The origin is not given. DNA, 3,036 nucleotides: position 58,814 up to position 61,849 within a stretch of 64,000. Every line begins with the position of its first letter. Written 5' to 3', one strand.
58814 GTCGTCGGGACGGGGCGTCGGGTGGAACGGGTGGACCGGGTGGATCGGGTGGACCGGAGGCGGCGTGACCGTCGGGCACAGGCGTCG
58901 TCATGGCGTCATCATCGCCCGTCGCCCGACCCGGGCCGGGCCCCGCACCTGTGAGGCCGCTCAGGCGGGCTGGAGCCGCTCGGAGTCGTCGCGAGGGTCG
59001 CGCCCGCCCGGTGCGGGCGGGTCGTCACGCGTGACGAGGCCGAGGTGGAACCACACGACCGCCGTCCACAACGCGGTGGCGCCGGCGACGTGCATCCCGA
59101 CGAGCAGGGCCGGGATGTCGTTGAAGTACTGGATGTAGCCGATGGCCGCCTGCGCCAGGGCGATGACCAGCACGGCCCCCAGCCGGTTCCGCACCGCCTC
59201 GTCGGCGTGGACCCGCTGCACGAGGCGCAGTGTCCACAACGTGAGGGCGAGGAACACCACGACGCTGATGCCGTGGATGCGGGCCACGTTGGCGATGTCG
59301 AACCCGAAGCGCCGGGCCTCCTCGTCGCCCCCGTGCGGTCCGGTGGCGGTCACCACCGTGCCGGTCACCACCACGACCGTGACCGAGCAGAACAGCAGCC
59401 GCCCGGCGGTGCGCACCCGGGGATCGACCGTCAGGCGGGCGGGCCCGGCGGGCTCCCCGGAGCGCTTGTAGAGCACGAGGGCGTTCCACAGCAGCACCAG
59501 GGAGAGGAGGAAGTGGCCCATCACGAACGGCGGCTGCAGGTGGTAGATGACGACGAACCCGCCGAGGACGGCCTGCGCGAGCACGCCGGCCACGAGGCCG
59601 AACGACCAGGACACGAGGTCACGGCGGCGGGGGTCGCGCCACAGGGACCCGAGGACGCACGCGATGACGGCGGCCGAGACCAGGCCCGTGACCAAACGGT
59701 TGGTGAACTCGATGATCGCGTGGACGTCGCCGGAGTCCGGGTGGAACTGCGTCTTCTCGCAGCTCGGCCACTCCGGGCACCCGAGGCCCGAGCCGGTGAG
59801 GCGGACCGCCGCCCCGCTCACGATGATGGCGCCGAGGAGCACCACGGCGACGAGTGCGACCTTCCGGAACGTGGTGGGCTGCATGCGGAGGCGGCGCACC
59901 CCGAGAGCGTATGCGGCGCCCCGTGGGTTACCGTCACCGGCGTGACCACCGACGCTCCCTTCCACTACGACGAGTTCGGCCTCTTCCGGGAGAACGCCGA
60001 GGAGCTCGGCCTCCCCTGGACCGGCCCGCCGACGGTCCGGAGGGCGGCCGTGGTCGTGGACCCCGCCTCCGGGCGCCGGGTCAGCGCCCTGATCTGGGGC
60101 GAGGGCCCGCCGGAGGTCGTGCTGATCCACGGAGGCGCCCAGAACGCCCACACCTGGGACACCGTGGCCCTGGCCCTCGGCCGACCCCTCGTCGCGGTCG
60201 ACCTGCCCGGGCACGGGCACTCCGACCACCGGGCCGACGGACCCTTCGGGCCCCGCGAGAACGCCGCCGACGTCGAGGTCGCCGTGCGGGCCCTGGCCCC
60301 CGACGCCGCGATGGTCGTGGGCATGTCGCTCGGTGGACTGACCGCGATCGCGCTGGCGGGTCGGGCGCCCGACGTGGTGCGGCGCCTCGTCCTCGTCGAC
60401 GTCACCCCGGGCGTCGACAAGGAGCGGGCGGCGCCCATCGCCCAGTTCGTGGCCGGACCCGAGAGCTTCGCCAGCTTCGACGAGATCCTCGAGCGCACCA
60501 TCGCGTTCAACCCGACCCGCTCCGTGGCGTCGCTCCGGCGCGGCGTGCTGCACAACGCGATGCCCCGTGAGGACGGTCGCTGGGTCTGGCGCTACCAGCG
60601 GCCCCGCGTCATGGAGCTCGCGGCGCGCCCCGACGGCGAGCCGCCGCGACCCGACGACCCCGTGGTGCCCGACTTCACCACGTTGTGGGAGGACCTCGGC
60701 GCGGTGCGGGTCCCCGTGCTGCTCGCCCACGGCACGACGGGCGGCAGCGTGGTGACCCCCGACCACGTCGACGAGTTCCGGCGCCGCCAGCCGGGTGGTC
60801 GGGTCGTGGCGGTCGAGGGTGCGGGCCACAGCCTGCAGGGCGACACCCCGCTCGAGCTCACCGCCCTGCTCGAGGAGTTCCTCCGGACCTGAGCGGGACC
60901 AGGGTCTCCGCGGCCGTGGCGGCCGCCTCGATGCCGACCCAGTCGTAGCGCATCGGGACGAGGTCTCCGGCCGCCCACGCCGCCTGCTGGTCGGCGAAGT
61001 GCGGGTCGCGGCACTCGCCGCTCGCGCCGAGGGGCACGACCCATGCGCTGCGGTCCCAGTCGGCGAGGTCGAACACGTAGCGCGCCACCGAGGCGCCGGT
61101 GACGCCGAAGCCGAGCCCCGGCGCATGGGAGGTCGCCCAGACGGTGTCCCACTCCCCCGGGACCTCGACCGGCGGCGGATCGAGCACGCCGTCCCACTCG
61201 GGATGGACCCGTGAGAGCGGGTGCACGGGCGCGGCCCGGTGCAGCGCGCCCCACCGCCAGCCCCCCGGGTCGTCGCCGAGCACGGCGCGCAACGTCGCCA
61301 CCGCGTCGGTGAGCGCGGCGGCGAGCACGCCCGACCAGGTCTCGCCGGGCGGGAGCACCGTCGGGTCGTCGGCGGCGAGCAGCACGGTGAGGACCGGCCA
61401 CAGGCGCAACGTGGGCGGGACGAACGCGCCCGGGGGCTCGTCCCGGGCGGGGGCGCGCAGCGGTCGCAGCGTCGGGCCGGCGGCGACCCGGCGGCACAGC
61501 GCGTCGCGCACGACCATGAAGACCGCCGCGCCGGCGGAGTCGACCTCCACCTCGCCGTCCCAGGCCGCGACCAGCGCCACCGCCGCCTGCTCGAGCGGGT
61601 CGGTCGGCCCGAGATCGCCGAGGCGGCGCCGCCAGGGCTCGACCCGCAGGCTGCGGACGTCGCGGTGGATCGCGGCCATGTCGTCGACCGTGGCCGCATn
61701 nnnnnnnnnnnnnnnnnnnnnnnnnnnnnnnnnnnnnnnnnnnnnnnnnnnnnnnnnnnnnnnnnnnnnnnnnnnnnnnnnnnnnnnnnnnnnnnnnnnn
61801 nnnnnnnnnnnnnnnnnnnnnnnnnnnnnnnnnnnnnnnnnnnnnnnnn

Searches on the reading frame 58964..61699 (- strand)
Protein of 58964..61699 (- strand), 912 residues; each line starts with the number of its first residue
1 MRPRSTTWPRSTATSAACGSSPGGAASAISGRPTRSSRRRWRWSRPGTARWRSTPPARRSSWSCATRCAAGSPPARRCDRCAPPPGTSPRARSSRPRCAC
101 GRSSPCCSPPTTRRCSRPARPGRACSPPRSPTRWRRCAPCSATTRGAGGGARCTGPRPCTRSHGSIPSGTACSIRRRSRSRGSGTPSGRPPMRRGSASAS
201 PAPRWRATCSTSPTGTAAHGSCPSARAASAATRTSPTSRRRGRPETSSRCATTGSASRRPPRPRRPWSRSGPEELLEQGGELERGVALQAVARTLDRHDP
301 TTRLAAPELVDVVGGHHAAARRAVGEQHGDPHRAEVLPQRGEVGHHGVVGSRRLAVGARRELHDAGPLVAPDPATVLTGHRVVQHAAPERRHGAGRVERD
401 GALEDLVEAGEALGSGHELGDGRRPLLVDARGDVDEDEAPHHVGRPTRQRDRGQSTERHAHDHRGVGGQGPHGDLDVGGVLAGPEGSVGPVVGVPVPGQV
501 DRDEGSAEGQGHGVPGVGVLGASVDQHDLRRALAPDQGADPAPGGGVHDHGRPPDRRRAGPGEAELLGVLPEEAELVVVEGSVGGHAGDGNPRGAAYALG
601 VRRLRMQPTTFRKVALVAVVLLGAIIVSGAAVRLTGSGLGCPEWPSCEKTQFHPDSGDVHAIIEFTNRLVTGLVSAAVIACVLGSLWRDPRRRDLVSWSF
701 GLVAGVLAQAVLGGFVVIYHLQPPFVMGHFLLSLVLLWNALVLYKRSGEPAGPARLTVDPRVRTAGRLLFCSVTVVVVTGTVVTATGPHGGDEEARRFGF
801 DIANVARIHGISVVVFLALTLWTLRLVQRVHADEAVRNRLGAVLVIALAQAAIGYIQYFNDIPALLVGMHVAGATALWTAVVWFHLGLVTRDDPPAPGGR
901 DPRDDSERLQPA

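Call 73: search_protein_families(library=pfam, proteins=[window:58964-61699:-], max_evalue=0.00001)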
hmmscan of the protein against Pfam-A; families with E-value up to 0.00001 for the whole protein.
window:58964-61699:- (912 aa): 1 family
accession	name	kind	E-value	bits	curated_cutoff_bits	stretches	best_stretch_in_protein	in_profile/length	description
PF02628.20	COX15-CtaA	-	1.5e-24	87.1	29.9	1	614-785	3-206/322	Cytochrome oxidase assembly protein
